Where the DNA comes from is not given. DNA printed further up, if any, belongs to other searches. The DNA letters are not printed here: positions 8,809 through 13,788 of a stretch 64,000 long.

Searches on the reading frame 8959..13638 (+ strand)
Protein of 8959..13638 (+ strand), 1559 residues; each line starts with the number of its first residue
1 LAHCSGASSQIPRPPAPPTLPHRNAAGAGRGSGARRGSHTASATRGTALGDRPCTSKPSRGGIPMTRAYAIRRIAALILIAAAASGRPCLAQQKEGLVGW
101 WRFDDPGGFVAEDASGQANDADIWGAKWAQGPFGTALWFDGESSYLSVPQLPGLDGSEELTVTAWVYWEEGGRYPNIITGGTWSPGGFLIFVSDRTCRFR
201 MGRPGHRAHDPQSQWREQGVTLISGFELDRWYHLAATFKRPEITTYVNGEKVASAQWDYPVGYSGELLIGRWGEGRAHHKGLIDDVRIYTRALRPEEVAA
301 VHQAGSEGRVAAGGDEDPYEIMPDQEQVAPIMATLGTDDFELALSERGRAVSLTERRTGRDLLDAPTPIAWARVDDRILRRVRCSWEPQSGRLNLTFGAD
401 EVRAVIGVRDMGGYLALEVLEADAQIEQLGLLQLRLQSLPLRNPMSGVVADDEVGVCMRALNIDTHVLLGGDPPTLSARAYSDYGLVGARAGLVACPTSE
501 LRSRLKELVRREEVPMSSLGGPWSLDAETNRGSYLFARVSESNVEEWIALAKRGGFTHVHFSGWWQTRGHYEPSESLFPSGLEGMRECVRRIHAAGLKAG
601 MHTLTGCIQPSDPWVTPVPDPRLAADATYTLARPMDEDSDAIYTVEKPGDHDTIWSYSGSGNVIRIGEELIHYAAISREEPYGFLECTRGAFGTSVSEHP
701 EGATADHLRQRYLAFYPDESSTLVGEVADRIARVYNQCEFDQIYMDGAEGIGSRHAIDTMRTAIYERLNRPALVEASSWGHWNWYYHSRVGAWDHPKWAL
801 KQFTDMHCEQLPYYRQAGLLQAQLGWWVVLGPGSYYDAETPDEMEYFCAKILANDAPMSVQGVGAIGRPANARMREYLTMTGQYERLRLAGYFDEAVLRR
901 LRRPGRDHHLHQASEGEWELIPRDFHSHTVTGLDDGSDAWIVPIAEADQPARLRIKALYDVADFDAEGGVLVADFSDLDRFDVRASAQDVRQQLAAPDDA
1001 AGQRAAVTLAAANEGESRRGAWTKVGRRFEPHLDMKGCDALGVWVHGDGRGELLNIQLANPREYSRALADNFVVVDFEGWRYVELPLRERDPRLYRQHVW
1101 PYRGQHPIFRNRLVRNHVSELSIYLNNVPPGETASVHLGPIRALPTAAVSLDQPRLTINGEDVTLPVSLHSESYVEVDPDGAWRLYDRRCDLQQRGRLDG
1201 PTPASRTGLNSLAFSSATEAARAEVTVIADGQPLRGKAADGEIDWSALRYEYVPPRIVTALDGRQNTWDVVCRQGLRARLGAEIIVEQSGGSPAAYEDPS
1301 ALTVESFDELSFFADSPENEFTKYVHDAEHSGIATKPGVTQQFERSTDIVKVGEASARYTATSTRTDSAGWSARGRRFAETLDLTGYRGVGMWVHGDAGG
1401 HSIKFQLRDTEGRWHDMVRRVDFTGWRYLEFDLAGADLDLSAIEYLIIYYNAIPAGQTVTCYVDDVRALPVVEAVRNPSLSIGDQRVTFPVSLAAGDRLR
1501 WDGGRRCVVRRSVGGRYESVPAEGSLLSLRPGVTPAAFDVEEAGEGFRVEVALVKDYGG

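Call 10: search_protein_families(library=pfam, proteins=[window:8959-13638:+], max_evalue=0.0001)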
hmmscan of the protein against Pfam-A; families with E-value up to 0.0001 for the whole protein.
window:8959-13638:+ (1559 aa): 2 families
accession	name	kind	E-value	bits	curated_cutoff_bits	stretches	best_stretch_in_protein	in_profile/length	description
PF13385.13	Laminin_G_3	-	8.1e-24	84.9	27.6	1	140-299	1-151/151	Concanavalin A-like lectin/glucanases superfamily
PF03425.19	CBM_11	-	1.2e-05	25.9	27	0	1360-1431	53-130/182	Carbohydrate binding domain (family 11)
